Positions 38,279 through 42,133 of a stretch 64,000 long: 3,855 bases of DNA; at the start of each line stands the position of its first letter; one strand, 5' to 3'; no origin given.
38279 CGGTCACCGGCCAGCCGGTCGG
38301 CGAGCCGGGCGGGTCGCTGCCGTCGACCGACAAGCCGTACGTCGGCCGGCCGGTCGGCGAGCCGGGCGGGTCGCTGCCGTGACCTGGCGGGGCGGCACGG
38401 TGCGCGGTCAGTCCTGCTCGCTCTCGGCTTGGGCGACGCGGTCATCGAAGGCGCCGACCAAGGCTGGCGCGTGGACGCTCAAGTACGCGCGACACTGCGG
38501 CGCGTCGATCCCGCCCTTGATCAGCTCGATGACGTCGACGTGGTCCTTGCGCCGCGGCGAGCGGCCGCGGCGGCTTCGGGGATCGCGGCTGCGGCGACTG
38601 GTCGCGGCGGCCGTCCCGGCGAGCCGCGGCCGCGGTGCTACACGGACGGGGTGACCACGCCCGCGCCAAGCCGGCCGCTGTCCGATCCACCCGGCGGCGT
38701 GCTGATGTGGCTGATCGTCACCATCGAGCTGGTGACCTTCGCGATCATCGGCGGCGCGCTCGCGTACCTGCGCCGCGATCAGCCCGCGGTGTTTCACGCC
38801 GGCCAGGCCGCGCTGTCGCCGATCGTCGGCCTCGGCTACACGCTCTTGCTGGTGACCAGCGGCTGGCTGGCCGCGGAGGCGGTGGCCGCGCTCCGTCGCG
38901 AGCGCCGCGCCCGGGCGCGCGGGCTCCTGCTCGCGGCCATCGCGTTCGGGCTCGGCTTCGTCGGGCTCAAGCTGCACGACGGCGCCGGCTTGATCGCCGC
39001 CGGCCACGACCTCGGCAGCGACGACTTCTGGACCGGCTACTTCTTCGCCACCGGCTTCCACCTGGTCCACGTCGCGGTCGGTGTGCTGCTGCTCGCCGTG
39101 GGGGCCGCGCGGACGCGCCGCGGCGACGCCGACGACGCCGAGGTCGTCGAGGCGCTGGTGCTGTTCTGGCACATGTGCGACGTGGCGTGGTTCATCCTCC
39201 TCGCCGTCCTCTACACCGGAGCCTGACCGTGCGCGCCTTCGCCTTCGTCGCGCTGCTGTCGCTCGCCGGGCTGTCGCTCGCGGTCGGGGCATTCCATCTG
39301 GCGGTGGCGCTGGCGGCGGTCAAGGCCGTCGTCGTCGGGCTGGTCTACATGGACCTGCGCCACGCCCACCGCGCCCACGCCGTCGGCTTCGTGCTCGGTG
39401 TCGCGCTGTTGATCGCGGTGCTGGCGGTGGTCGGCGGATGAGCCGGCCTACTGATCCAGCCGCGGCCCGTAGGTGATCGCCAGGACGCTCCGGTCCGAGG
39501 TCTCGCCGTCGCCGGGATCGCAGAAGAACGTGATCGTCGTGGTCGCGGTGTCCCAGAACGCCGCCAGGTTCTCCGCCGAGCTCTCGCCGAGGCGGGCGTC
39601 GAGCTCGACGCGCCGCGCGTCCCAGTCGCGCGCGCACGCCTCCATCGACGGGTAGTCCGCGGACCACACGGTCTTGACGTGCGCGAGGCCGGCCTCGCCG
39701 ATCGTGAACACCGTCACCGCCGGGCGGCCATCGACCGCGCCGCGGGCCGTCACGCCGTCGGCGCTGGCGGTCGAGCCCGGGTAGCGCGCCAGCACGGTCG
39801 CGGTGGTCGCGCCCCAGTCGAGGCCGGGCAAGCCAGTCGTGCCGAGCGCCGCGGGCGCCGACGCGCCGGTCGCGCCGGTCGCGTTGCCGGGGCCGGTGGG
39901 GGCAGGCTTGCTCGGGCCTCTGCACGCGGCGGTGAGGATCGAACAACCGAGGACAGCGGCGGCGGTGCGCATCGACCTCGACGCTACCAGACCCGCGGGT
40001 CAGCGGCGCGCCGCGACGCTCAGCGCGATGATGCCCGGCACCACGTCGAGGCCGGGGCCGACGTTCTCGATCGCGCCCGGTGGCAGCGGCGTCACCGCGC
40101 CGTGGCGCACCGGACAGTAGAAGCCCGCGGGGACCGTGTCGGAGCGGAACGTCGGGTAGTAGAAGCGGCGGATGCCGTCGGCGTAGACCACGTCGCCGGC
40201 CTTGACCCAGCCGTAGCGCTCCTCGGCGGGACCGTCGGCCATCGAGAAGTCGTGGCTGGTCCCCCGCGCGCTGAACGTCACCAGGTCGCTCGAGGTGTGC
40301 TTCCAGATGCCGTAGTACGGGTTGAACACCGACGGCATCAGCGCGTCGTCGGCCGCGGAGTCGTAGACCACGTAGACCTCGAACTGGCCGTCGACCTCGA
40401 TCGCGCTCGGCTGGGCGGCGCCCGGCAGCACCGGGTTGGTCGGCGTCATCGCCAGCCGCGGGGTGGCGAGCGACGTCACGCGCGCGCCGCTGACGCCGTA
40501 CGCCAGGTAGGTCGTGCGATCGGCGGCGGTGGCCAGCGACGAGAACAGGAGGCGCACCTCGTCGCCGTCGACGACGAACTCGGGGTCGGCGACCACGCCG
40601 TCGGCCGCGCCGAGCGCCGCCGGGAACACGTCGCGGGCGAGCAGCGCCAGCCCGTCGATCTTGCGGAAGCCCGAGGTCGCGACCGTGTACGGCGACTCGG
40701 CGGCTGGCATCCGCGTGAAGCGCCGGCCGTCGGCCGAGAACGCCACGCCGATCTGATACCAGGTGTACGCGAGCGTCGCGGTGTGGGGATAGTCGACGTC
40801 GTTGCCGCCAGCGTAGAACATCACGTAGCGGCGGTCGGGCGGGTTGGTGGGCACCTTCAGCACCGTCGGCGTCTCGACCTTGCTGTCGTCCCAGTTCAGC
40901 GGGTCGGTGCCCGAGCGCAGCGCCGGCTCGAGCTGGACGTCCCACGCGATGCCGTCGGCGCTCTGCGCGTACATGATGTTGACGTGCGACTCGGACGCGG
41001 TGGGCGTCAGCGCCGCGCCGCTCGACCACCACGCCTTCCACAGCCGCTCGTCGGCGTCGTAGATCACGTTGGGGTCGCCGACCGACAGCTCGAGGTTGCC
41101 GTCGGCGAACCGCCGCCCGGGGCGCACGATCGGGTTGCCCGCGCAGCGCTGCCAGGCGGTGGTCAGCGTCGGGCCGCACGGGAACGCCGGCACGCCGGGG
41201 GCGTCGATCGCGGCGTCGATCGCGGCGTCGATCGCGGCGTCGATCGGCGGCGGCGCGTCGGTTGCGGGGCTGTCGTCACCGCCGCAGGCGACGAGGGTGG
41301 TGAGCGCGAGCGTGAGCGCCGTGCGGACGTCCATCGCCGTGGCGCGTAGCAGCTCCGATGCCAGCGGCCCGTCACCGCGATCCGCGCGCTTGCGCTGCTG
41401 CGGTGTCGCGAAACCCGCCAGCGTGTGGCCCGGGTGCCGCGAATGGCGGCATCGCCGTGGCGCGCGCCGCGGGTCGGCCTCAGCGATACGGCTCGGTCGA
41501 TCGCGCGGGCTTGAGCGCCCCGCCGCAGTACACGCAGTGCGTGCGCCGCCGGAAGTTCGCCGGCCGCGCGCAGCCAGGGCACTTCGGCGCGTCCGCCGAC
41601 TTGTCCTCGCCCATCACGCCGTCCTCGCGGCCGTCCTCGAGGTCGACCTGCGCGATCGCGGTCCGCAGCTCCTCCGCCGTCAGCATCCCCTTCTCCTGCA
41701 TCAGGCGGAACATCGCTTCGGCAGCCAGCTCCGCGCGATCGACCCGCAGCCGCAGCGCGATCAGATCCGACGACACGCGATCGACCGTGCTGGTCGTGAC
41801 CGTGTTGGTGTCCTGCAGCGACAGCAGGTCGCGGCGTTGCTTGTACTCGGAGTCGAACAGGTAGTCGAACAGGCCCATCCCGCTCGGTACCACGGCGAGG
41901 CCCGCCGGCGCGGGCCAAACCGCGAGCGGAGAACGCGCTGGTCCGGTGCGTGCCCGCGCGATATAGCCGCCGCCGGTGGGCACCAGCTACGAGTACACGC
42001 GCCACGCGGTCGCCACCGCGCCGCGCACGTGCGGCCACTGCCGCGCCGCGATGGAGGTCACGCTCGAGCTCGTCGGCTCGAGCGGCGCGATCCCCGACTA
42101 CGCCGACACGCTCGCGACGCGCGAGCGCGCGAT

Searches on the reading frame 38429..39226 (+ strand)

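Call 8: search_protein_families(library=pfam, proteins=[window:38429-39226:+], max_evalue=0.01)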
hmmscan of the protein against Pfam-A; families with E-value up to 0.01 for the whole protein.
window:38429-39226:+ (265 aa): 1 family
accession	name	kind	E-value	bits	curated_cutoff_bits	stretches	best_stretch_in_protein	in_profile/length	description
PF00510.24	COX3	-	1.8e-11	44.8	23.8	1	133-262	126-254/258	Cytochrome c oxidase subunit III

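Call 99: search_protein_families(library=padloc, proteins=[window:38429-39226:+], max_evalue=0.01)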
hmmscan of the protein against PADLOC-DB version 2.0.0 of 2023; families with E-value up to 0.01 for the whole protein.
window:38429-39226:+ (265 aa): 0 families

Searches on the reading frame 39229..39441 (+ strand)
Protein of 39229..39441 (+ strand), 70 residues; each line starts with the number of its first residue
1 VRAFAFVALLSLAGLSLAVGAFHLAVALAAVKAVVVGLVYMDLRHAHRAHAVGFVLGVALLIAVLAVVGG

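Call 113: search_protein_families(library=pfam, proteins=[window:39229-39441:+], max_evalue=0.01)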
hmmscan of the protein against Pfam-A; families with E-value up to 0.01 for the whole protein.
window:39229-39441:+ (70 aa): 1 family
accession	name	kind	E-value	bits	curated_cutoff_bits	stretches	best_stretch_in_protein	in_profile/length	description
PF03626.19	COX4_pro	-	1.1e-05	26.2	28.9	1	5-65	3-71/72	Prokaryotic Cytochrome C oxidase subunit IV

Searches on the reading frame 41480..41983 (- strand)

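Call 8: search_protein_families(library=pfam, proteins=[window:41480-41983:-], max_evalue=0.01)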
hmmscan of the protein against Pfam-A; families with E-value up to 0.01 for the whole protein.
window:41480-41983:- (167 aa): 1 family
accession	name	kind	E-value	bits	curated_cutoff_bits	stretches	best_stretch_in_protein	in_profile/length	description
PF01363.27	FYVE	-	0.00066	20.2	27.8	1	129-156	5-33/67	FYVE zinc finger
